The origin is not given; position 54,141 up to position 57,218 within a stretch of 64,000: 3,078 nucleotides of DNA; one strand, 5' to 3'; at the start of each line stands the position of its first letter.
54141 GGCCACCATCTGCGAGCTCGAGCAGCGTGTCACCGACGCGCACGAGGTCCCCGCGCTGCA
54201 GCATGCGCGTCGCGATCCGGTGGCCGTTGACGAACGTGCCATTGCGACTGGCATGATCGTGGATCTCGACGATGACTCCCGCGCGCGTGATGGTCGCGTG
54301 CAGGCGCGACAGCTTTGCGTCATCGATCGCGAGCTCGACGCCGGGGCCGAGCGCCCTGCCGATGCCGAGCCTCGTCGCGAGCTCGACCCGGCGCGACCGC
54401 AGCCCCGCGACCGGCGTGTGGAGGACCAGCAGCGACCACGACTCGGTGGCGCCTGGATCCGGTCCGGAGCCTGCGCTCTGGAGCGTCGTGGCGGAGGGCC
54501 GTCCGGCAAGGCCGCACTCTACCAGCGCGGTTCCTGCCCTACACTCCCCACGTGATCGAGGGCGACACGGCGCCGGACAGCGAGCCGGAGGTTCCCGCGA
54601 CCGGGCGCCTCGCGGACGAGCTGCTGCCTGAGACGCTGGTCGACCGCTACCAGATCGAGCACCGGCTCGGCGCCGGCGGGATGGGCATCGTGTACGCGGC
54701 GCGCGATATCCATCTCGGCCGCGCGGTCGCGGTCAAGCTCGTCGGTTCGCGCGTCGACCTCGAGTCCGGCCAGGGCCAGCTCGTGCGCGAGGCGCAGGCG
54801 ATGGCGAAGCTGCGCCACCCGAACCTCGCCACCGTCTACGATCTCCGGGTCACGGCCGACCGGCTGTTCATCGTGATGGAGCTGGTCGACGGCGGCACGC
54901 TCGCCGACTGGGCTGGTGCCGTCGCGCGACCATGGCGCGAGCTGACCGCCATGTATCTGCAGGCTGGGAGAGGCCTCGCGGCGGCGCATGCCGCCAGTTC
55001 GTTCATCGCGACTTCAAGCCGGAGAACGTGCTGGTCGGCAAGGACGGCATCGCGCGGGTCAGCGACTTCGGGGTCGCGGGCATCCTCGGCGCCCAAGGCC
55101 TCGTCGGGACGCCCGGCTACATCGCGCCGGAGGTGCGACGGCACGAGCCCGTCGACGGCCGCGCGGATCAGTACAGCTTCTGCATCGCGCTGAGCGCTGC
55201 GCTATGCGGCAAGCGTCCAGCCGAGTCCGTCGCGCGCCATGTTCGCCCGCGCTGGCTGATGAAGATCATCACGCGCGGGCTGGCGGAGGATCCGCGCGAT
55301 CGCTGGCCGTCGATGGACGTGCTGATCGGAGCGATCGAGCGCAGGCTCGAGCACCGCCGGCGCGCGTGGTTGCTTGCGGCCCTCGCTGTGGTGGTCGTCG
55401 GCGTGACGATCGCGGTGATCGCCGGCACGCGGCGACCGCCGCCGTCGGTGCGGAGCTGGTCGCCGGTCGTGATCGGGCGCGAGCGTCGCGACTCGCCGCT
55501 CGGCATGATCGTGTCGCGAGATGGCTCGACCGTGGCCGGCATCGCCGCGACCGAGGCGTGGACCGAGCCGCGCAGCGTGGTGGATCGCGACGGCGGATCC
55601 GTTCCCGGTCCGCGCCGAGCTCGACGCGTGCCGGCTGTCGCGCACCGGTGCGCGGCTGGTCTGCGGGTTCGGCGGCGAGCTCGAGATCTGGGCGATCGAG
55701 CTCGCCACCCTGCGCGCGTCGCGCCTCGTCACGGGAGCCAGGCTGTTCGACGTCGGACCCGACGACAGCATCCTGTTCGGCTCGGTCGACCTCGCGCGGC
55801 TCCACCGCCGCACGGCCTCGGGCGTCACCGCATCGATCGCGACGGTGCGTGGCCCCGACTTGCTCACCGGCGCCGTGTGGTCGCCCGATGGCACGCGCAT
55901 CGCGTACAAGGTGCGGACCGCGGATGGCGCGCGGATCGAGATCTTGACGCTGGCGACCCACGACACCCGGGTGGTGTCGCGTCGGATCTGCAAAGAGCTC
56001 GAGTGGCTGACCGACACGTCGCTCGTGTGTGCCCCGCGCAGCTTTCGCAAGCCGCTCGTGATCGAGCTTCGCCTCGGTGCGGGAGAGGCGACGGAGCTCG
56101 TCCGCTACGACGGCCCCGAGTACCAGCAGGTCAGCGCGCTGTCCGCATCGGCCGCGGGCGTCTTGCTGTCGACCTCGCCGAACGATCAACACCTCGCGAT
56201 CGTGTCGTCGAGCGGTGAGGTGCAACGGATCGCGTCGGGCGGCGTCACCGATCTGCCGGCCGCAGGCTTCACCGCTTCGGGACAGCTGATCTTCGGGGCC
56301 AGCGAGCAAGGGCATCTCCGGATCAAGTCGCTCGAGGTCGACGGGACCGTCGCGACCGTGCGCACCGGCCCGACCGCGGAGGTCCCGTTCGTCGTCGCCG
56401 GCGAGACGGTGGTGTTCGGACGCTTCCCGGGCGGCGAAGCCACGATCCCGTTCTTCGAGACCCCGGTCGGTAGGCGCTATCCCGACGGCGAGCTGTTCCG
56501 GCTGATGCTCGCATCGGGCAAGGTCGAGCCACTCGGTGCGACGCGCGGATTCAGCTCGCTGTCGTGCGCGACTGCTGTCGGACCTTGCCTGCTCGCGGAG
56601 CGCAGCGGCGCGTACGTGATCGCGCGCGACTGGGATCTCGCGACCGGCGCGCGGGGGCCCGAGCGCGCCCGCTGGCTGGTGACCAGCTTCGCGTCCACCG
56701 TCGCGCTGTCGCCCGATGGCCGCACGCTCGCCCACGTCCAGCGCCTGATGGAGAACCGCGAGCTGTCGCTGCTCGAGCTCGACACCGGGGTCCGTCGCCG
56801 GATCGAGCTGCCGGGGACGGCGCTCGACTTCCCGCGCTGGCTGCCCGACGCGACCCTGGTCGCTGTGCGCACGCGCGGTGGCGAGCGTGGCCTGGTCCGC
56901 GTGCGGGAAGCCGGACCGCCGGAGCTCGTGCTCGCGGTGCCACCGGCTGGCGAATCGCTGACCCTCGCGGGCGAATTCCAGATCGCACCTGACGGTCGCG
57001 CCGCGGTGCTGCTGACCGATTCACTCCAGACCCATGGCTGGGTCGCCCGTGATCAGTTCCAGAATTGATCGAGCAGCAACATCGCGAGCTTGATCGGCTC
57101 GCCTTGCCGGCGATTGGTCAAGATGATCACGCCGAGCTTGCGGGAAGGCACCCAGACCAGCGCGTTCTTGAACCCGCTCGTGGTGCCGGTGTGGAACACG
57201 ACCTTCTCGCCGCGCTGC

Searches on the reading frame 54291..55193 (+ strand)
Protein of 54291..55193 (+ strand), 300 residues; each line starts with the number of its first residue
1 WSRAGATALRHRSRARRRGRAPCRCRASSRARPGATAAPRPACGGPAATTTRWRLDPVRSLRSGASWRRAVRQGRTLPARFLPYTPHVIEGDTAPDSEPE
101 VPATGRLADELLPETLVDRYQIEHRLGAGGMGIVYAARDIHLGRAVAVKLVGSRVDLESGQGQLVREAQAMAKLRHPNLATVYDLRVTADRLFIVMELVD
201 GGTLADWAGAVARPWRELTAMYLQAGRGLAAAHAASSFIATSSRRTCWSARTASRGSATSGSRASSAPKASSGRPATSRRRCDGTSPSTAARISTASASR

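Call 63: search_protein_families(library=pfam, proteins=[window:54291-55193:+], max_evalue=0.0001)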
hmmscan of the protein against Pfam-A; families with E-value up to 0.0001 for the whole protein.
window:54291-55193:+ (300 aa): 2 families
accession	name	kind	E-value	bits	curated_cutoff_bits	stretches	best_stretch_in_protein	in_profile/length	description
PF00069.31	Pkinase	-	7e-16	58.8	31.7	1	120-234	1-116/263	Protein kinase domain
PF07714.23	PK_Tyr_Ser-Thr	-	6.6e-10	39.2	23.1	1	121-207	2-91/258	Protein tyrosine and serine/threonine kinase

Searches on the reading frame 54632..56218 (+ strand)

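Call 63: search_protein_families(library=pfam, proteins=[window:54632-56218:+], max_evalue=0.0001)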
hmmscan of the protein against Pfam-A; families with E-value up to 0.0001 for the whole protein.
window:54632-56218:+ (528 aa): 2 families
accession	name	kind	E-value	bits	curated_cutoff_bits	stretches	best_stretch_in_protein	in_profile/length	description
PF00069.31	Pkinase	-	9e-16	58.5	31.7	1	121-199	117-199/263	Protein kinase domain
PF07714.23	PK_Tyr_Ser-Thr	-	9.7e-08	32.1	23.1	1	121-201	121-209/258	Protein tyrosine and serine/threonine kinase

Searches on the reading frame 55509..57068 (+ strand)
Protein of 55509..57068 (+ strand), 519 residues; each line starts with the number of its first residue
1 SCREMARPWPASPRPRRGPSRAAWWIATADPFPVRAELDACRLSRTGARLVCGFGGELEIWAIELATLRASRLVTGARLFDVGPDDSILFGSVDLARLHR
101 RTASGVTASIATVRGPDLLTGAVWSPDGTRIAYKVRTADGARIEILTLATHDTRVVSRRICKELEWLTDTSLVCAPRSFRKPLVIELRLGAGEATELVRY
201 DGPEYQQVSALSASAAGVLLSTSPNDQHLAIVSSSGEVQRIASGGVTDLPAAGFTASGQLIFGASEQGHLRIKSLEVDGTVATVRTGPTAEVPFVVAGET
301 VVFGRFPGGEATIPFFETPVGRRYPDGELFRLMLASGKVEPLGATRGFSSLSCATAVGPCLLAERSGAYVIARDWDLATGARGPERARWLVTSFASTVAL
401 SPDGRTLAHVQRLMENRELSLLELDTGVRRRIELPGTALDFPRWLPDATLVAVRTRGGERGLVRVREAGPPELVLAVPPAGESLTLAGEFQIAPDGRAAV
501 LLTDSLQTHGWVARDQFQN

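Call 63: search_protein_families(library=pfam, proteins=[window:55509-57068:+], max_evalue=0.0001)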
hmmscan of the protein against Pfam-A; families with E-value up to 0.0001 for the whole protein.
window:55509-57068:+ (519 aa): 1 family
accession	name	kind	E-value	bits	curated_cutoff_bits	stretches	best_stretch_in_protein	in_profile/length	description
PF10647.15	Gmad1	-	1.2e-05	25.7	20.5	0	397-510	27-139/251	Lipoprotein LpqB beta-propeller domain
